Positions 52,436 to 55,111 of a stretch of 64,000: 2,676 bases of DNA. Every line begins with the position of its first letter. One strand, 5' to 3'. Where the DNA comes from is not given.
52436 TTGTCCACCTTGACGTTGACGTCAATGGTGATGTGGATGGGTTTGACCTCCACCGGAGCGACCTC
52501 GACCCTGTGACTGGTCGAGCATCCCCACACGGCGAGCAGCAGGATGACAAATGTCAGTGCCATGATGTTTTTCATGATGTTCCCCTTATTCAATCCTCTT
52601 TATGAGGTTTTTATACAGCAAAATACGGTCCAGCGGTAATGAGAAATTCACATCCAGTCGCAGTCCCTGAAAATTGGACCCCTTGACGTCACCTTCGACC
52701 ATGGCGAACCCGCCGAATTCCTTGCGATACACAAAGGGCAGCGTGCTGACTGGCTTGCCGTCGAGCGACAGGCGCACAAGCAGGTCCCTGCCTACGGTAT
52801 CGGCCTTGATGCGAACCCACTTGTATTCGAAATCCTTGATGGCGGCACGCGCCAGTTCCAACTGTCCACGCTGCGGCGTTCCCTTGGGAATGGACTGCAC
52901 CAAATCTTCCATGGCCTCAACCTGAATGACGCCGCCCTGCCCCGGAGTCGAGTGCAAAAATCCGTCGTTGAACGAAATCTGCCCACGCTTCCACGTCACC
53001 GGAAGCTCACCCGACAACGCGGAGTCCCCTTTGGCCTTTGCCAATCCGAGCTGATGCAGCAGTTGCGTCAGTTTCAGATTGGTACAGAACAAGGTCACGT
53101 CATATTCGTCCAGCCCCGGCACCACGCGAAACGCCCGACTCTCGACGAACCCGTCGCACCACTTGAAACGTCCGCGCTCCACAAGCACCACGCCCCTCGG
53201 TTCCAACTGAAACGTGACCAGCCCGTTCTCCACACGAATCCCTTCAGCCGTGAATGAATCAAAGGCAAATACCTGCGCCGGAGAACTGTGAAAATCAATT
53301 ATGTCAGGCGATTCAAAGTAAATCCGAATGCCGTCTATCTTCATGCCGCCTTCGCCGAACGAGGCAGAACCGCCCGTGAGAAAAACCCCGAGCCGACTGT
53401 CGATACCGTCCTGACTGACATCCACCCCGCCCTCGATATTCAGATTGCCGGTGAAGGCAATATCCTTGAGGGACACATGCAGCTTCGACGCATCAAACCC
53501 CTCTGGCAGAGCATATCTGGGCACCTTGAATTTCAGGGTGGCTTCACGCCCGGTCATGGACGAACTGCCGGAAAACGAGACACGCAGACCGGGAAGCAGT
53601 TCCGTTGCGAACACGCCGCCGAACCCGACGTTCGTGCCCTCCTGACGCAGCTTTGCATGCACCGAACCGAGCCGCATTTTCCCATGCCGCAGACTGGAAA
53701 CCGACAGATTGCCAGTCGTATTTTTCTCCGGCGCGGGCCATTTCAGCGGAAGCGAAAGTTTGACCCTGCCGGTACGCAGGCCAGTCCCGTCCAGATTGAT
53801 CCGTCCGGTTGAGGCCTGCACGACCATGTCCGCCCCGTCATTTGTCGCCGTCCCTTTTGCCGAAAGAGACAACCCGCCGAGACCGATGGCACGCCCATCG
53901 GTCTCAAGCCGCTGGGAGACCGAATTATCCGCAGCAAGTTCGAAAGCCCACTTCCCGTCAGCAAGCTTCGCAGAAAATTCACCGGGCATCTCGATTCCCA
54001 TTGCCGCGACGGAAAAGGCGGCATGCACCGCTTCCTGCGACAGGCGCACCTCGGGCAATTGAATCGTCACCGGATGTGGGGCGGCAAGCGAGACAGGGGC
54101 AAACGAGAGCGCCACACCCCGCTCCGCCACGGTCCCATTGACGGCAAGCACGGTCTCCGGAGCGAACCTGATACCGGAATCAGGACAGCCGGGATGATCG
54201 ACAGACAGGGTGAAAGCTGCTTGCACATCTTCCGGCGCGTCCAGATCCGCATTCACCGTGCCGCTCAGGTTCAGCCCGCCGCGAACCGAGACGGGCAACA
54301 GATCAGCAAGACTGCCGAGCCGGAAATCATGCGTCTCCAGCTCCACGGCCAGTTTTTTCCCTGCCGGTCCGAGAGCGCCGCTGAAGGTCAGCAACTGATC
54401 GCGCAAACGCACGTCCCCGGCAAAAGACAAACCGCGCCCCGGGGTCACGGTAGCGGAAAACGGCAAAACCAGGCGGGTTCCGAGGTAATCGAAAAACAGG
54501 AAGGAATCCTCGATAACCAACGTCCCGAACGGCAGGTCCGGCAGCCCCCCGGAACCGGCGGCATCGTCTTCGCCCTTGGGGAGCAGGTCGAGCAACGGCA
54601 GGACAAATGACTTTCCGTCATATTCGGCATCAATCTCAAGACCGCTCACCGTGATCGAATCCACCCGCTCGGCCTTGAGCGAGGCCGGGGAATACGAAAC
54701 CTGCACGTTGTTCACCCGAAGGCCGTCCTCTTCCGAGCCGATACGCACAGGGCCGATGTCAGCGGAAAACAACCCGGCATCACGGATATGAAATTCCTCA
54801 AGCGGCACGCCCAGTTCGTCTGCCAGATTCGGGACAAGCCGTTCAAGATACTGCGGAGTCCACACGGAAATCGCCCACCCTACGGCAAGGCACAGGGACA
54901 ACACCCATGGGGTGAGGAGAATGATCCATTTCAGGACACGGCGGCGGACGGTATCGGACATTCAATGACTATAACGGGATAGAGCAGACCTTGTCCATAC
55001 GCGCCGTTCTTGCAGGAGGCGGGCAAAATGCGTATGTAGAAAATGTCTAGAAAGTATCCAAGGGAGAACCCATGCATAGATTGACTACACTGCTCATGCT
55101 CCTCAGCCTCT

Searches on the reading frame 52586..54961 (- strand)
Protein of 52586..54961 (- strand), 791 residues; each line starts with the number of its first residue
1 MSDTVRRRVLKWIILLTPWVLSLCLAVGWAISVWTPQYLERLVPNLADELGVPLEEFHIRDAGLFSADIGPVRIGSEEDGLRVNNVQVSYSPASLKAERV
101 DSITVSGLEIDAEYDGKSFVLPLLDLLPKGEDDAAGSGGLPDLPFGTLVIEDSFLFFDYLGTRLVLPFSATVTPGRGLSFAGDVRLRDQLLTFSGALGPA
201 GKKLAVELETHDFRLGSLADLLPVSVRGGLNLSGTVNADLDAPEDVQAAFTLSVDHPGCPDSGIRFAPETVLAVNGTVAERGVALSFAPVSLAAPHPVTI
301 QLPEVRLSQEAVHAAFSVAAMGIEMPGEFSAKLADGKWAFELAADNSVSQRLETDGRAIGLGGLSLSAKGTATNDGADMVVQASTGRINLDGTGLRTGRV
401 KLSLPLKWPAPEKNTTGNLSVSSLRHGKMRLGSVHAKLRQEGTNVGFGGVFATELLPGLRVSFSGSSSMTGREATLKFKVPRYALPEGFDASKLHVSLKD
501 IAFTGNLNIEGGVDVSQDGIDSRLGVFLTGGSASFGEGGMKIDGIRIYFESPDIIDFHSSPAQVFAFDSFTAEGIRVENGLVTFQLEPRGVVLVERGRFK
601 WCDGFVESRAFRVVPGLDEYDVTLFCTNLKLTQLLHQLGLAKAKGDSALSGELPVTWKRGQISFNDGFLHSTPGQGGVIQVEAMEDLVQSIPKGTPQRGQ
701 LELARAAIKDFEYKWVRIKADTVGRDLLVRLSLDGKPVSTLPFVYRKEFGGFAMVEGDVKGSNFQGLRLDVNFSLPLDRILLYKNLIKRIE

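Call 78: search_protein_families(library=pfam, proteins=[window:52586-54961:-], max_evalue=0.00001)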
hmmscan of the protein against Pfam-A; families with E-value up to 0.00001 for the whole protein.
window:52586-54961:- (791 aa): 1 family
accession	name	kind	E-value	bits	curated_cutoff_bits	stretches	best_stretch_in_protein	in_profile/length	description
PF11739.14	YdbH-like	-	1.7e-18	67.3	26.3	1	316-690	433-808/893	Intermembrane phospholipid transport protein YdbH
